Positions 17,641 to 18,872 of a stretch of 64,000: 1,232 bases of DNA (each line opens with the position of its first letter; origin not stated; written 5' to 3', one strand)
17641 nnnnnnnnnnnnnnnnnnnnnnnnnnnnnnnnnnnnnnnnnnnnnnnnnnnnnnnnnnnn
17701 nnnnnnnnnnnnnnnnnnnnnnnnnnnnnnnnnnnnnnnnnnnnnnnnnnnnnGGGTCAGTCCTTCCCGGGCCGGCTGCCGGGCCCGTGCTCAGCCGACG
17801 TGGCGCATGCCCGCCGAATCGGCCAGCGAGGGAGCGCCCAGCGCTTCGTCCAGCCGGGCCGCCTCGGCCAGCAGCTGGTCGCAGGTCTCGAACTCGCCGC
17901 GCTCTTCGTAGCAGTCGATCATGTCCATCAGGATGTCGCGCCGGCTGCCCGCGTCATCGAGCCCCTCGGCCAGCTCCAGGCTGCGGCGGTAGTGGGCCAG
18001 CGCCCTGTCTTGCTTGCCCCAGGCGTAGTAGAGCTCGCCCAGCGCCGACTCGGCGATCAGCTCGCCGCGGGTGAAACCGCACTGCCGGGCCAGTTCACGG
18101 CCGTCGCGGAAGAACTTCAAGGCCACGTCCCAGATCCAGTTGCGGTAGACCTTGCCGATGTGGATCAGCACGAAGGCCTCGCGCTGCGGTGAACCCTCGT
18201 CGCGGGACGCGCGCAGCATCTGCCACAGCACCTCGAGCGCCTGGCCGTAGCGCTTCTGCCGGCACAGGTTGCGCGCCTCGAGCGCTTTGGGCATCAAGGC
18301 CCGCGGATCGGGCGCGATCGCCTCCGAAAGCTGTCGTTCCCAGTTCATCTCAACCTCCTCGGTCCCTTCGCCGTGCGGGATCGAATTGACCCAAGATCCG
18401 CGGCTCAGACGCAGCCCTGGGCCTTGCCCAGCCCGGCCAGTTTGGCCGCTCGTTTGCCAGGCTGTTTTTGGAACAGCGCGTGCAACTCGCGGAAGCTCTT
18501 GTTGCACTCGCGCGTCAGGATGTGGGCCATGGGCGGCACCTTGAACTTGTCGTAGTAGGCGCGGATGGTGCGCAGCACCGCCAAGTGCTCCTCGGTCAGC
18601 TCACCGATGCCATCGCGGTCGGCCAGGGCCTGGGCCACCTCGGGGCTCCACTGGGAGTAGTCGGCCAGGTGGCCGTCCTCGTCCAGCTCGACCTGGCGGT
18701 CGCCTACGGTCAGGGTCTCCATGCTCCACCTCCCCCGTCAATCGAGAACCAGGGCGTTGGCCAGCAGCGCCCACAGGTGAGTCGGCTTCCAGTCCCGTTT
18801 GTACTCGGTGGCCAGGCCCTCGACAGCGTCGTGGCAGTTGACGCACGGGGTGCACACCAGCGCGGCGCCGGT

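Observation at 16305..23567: Soluble Hdr/Qmo-like redox module with a TusE/DsrC-like protein, under predicted sigma-54 control, without apr/sat/dsr neighbours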

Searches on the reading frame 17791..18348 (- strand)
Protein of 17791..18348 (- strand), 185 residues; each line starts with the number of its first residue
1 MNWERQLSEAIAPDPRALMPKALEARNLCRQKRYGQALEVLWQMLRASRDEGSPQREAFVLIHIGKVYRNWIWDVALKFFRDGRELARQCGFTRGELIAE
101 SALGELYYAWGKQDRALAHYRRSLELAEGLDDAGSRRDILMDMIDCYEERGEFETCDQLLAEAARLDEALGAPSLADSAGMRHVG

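Call 82: search_protein_families(library=pfam, proteins=[window:17791-18348:-], max_evalue=0.0001)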
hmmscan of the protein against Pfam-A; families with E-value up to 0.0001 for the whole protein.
window:17791-18348:- (185 aa): 3 families
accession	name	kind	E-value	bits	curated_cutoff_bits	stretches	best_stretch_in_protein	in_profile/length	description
PF13424.12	TPR_12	-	4.1e-12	46.5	30.1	1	73-128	19-76/77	Tetratricopeptide repeat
PF17874.7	TPR_MalT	-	7.3e-07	29.2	45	1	27-166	50-190/336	MalT-like TPR region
PF00515.34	TPR_1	-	4.5e-05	23.5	27.8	0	102-128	6-32/34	Tetratricopeptide repeat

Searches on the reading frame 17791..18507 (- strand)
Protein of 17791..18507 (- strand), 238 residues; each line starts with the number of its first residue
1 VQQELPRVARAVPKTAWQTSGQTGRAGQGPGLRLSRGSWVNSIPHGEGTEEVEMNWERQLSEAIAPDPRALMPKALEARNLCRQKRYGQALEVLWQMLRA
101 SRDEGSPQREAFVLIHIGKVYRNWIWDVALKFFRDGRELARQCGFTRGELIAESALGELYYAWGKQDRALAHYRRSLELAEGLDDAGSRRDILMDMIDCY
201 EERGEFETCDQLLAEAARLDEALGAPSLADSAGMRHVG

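Call 3: search_protein_families(library=pfam, proteins=[window:17791-18507:-], max_evalue=0.01)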
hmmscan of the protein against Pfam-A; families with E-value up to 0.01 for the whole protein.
window:17791-18507:- (238 aa): 6 families
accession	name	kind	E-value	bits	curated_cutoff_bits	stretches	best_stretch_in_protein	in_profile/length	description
PF13424.12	TPR_12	-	1.6e-11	44.6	30.1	1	126-181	19-76/77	Tetratricopeptide repeat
PF17874.7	TPR_MalT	-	1.5e-06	28.2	45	1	80-219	50-190/336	MalT-like TPR region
PF00515.34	TPR_1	-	4.5e-05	23.5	27.8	1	155-181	6-32/34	Tetratricopeptide repeat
PF14561.12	TPR_20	-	0.00035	21.3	25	0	58-104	9-55/90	Tetratricopeptide repeat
PF13176.12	TPR_7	-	0.0019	18.6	27.9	0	154-185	3-34/36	Tetratricopeptide repeat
PF07719.23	TPR_2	-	0.007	16.9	27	0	155-181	6-32/34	Tetratricopeptide repeat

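Call 4: search_protein_families(library=ncbifam, proteins=[window:17791-18507:-], max_evalue=0.01)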
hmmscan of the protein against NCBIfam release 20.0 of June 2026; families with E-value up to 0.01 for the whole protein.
window:17791-18507:- (238 aa): 2 families
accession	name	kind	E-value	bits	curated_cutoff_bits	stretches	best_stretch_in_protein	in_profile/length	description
NF053520.1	HK_Porph_FimS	equivalog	7.6e-06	24.5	600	1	86-219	99-233/618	sensor histidine kinase FimS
NF041717.1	HaaA_phane_TPR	equivalog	0.0073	14.4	1125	1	89-182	770-864/882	cyclophane-containing RiPP biosynthesis TPR protein HaaT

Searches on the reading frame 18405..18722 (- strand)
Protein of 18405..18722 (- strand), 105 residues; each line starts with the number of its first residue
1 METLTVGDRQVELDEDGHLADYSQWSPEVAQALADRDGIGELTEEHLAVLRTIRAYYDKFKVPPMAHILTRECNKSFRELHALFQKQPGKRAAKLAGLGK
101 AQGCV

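Call 3: search_protein_families(library=pfam, proteins=[window:18405-18722:-], max_evalue=0.01)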
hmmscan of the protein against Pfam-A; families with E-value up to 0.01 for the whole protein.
window:18405-18722:- (105 aa): 1 family
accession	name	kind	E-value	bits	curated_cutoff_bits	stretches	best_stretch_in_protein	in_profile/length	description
PF04358.19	DsrC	-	1.3e-27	96.7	24.9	1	6-105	2-107/107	DsrC like protein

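Call 4: search_protein_families(library=ncbifam, proteins=[window:18405-18722:-], max_evalue=0.01)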
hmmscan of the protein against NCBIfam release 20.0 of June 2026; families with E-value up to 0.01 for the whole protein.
window:18405-18722:- (105 aa): 2 families
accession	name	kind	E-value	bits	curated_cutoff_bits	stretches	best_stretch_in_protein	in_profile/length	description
TIGR03342.1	dsrC_tusE_dsvC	subfamily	8.5e-26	90.4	53.5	1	5-105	2-108/108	TusE/DsrC/DsvC family sulfur relay protein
NF008562.0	PRK11508.1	equivalog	1.7e-15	57.1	191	1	7-105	5-109/109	sulfurtransferase TusE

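Call 25: search_solved_structures(query=window:18405-18722:-, max_evalue=0.001, show_alignments=5)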
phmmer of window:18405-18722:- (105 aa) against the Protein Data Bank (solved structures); distinct sequences matched with E-value up to 0.001: 8.
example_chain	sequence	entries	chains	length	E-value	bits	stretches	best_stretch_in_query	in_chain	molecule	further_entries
2xsj_C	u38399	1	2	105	1.9e-20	76.8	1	9-105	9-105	SULFUR RELAY PROTEIN, TUSE/DSRC/DSVC FAMILY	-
2v4j_C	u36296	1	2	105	3e-18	69.7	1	4-105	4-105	SULFITE REDUCTASE, DISSIMILATORY-TYPE SUBUNIT GAMMA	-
1sau_A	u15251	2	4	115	1.6e-17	67.4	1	3-105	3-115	sulfite reductase, desulfoviridin-type subunit gamma | sulfite reductase, desulfoviridin-type subunit gamma (dsvC)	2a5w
1yx3_A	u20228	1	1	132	2.7e-17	66.7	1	2-105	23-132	hypothetical protein DsrC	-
3or1_C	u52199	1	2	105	1e-15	61.6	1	10-105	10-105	Sulfite reductase gama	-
3or2_C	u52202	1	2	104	8.1e-15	58.7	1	11-105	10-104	Sulfite redcutase subunit gama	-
1ji8_A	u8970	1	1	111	1.3e-13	54.9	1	6-105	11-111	dissimilatory siroheme-sulfite reductase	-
7syb_A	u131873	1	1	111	1.3e-11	48.4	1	10-78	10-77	Sulfurtransferase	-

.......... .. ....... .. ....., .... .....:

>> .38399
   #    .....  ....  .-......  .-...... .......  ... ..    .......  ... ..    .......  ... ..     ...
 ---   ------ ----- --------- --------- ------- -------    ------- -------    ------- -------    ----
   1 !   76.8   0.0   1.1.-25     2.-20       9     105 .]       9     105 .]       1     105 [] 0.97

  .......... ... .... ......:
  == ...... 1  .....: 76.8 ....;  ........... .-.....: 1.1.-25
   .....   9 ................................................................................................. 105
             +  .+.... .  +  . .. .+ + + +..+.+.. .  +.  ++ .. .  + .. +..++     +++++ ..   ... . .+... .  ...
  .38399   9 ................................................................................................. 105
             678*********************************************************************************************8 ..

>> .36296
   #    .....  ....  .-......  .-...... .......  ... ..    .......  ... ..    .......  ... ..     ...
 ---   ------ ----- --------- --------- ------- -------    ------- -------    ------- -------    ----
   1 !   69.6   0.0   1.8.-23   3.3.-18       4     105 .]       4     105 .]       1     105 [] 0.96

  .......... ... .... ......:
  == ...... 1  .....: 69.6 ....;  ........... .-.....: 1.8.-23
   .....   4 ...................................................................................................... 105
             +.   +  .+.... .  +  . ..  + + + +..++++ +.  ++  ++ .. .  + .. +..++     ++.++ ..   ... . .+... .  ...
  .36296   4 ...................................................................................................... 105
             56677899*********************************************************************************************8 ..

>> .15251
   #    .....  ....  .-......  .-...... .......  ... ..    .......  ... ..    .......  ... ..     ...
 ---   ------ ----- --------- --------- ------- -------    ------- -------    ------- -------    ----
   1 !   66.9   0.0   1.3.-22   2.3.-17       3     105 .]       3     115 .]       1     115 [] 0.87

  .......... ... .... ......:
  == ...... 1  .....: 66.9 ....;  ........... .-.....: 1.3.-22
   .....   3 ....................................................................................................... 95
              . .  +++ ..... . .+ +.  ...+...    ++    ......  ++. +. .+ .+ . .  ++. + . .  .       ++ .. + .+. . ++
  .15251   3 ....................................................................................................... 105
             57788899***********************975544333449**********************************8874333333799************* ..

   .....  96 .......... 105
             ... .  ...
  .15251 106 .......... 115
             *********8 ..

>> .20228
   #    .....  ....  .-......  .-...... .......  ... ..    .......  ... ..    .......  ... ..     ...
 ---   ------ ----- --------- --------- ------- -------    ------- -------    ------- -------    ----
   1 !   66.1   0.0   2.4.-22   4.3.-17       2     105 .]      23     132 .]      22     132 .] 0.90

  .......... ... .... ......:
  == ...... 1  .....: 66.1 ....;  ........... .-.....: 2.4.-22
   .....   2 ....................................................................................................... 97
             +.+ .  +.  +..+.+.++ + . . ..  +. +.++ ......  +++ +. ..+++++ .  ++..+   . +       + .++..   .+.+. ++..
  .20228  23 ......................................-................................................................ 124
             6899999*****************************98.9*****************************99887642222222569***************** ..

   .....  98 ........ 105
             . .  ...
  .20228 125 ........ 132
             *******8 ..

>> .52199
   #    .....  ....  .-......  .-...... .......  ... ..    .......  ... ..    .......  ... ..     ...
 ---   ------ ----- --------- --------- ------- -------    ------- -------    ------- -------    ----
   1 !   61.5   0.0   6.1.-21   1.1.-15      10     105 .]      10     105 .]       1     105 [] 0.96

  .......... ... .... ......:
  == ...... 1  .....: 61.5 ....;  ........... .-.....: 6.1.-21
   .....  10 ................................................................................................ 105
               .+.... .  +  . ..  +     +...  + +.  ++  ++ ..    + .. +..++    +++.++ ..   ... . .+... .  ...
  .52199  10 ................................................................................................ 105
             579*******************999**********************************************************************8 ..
